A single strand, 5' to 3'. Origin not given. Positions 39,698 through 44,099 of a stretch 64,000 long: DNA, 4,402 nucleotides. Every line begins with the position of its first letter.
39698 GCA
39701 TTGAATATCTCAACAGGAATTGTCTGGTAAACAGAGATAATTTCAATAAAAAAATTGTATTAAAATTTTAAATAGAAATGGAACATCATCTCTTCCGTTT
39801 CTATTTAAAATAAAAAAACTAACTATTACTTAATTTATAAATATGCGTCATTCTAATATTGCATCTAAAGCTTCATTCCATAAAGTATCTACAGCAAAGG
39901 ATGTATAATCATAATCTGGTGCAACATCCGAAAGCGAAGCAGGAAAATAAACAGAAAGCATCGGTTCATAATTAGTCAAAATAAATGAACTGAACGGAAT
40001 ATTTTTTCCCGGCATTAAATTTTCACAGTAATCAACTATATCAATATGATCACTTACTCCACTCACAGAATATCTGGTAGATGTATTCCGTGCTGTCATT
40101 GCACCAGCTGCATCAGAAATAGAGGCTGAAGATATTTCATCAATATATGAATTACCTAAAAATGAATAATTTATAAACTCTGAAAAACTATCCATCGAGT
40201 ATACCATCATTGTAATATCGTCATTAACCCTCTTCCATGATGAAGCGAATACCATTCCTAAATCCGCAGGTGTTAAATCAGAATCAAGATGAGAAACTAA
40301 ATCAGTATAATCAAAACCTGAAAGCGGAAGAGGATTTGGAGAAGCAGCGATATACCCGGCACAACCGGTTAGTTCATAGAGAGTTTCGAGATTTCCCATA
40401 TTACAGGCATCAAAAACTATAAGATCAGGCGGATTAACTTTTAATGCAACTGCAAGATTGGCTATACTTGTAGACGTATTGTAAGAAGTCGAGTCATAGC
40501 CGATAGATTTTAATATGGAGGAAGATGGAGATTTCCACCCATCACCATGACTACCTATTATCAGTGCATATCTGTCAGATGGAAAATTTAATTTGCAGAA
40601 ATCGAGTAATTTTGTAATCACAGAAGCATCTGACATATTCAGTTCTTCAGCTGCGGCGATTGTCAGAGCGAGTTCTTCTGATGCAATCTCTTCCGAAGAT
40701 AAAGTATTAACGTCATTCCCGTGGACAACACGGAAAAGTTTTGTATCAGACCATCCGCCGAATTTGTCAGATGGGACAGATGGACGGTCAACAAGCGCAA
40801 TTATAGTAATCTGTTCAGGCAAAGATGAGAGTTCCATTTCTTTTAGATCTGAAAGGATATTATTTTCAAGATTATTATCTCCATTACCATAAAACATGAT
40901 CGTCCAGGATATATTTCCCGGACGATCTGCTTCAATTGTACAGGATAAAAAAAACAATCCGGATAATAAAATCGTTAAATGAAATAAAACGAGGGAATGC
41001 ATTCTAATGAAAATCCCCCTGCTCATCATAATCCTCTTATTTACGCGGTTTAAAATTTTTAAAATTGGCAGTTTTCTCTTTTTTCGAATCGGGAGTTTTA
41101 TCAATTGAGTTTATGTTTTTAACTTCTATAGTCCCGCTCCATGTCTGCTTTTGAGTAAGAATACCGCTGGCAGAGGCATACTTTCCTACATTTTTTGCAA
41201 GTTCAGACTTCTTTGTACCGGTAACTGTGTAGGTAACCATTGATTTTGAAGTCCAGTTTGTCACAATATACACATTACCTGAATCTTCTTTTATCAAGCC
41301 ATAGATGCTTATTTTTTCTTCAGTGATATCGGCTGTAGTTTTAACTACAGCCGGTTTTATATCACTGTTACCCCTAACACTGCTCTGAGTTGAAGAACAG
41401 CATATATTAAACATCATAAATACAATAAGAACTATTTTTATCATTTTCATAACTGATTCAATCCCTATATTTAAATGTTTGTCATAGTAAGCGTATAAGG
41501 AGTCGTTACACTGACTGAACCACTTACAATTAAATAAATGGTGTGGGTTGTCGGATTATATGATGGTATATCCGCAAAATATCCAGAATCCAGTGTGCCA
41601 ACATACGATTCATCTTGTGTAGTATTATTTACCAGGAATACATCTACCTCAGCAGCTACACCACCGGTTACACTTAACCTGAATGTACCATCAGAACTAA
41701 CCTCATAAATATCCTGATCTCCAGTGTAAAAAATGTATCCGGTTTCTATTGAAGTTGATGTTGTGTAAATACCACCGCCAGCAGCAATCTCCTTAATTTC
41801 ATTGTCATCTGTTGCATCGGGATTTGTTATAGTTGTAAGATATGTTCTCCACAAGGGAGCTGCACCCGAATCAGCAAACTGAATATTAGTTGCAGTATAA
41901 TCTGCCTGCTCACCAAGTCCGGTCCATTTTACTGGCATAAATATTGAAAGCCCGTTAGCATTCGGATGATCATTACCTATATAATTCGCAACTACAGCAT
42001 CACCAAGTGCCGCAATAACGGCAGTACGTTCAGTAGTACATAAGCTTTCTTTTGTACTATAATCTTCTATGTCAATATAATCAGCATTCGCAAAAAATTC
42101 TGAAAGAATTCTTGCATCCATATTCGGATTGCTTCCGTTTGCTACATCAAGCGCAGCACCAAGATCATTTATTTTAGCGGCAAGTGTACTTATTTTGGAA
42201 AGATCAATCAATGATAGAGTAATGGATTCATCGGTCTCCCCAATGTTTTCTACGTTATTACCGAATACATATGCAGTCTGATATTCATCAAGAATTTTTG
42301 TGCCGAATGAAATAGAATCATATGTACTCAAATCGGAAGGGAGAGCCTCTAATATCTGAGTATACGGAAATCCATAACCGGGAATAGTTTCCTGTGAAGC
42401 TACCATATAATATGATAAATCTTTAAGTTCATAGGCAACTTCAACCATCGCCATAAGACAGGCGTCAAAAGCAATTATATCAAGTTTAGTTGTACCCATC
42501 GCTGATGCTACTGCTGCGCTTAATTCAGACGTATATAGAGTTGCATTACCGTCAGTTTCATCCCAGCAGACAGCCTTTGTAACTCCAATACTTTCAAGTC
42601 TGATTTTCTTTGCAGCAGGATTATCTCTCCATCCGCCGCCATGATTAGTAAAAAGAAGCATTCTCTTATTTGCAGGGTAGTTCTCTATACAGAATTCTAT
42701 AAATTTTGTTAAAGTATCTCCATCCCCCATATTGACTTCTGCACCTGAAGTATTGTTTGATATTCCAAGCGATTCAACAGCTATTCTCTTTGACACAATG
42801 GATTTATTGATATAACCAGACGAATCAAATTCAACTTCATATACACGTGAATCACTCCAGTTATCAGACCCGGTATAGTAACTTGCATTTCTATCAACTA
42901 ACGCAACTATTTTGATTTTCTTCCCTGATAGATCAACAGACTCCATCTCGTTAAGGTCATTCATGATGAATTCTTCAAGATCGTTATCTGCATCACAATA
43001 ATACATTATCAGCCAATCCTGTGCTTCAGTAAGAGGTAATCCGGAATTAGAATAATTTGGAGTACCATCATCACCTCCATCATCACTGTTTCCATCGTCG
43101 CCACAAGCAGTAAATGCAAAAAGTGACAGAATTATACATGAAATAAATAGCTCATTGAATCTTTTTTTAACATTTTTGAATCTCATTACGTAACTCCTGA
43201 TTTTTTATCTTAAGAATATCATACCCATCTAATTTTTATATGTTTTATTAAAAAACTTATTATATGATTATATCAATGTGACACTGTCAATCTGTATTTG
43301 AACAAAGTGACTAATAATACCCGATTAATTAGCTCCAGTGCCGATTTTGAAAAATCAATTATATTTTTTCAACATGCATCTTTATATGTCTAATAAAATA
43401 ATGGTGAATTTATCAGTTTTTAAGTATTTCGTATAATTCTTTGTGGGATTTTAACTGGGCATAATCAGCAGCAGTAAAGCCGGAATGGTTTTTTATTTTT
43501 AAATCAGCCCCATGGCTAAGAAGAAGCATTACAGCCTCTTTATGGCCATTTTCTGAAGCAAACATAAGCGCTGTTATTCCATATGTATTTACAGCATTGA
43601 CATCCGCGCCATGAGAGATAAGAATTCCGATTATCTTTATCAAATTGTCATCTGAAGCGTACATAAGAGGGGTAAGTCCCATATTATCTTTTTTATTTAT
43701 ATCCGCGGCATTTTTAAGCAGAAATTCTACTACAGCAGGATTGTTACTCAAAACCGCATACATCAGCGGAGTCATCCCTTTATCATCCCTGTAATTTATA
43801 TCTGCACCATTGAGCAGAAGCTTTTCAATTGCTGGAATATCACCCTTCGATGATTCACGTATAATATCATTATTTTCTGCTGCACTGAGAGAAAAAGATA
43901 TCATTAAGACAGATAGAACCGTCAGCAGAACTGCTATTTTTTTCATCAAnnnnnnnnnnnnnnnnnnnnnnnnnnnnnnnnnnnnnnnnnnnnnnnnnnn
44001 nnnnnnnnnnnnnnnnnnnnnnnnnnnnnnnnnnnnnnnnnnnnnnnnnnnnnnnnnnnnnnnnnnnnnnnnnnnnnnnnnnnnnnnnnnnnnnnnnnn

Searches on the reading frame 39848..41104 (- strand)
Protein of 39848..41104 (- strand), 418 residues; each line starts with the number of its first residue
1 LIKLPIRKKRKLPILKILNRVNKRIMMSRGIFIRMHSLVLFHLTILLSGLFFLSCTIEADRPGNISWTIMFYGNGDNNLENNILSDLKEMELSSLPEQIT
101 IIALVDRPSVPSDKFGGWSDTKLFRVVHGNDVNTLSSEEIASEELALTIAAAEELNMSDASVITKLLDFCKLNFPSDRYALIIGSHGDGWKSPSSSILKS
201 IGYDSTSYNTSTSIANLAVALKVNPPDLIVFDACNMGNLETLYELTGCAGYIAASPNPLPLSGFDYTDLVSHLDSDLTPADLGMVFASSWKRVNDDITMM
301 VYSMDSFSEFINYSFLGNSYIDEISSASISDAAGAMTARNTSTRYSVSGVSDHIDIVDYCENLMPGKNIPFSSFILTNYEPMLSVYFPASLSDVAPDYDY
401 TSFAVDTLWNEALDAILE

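Call 9: search_protein_families(library=pfam, proteins=[window:39848-41104:-])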
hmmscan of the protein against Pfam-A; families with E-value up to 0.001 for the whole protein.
window:39848-41104:- (418 aa): 1 family
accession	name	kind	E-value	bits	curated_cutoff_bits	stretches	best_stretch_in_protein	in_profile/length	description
PF03415.19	Peptidase_C11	-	8.5e-39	134.5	25.8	1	72-300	2-212/359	Clostripain family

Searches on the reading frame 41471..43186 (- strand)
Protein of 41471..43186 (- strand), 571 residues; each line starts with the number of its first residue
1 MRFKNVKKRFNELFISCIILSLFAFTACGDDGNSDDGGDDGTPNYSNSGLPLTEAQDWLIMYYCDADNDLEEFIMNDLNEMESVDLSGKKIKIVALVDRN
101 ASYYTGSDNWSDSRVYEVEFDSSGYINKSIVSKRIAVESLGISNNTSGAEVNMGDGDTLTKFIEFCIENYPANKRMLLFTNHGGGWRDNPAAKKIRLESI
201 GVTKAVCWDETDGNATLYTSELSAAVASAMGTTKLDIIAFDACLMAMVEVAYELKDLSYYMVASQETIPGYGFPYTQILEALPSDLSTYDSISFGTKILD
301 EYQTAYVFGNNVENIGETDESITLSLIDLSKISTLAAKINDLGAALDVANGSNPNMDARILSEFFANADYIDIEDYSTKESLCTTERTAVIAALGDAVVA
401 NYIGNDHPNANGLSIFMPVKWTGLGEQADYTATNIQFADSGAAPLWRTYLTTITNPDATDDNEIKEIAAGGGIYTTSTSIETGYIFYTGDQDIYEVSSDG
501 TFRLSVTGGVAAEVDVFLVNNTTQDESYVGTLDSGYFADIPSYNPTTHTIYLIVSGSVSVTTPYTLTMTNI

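Call 9: search_protein_families(library=pfam, proteins=[window:41471-43186:-])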
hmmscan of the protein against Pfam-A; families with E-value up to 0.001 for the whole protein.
window:41471-43186:- (571 aa): 1 family
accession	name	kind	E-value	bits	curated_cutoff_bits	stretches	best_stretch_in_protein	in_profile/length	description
PF03415.19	Peptidase_C11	-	9.9e-54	183.7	25.8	1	63-380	2-269/359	Clostripain family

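Call 10: search_protein_families(library=ncbifam, proteins=[window:41471-43186:-])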
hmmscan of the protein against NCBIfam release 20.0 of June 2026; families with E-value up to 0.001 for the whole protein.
window:41471-43186:- (571 aa): 1 family
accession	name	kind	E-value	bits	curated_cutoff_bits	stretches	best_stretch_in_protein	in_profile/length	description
TIGR02806.2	clostrip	equivalog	1.6e-40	139.4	550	1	60-288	4-227/472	clostripain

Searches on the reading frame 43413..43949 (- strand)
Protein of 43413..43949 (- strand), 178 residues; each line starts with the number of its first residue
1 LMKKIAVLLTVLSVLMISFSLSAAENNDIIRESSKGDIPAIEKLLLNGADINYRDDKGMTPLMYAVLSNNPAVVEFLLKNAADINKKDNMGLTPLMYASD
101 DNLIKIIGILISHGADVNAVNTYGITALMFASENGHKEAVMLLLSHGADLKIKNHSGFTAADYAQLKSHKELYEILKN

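Call 9: search_protein_families(library=pfam, proteins=[window:43413-43949:-])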
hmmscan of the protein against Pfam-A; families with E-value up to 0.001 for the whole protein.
window:43413-43949:- (178 aa): 6 families
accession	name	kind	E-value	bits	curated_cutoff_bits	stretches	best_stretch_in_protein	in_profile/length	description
PF12796.13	Ank_2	-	1.2e-30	106.4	27.3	2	34-120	6-89/90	Ankyrin repeats (3 copies)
PF00023.36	Ank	-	4.4e-30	102.5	21.1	3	58-89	2-33/33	Ankyrin repeat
PF13637.12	Ank_4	-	4.1e-27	94.1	22.7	4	34-78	6-50/50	Ankyrin repeats (many copies)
PF13857.12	Ank_5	-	5.8e-23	81.2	27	2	44-98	1-56/56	Ankyrin repeats (many copies)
PF13606.12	Ank_3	-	6.8e-22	75.3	22.3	1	58-85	2-29/30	Ankyrin repeat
PF23745.1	ANK_LRRK2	-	7.1e-05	23.1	27.5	0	33-81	39-87/130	LRRK2 ANK repeat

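Call 10: search_protein_families(library=ncbifam, proteins=[window:43413-43949:-])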
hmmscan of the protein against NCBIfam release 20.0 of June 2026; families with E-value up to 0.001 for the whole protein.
window:43413-43949:- (178 aa): 10 families
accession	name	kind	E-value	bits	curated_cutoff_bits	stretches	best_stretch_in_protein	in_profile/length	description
NF041931.2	MzaA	equivalog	1.8e-21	76.6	800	2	108-177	19-88/726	MZA anti-phage system associated sigma-70 family RNA polymerase sigma factor MzaA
NF043023.1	T4SS_AnkH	equivalog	2.8e-21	75.8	600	1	35-152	9-126/467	Dot/Icm T4SS effector AnkH/LegA3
NF043029.1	T4SS_AnkY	equivalog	5.1e-18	64.8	600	2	37-107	470-540/543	Dot/Icm T4SS effector AnkY/LegA9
NF043022.1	T4SS_AnkG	equivalog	2.5e-15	56.2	500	1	72-142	379-454/455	Dot/Icm T4SS effector AnkG/AnkZ/LegA7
NF043028.1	T4SS_AnkX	equivalog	5.1e-12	44.8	1400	2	36-111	559-638/938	Dot/Icm T4SS effector AnkN/AnkX/LegA8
NF043021.1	T4SS_AnkF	equivalog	1.7e-08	33.3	1000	0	97-159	591-654/917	Dot/Icm T4SS effector AnkF/LegA14/Ceg31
TIGR00870.1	trp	subfamily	5.1e-07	28.1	498.75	0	122-156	129-163/747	transient-receptor-potential calcium channel protein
NF043024.1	T4SS_AnkI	equivalog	8.7e-07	28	550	0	51-117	234-310/439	Dot/Icm T4SS effector AnkI/LegAS4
NF043019.1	T4SS_AnkC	equivalog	1.8e-06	27.1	450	1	47-161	116-239/459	Dot/Icm T4SS effector AnkC/LegA12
NF043027.1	T4SS_AnkQ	equivalog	0.00026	19.8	700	0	4-164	238-404/496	Dot/Icm T4SS effector AnkQ/LegA10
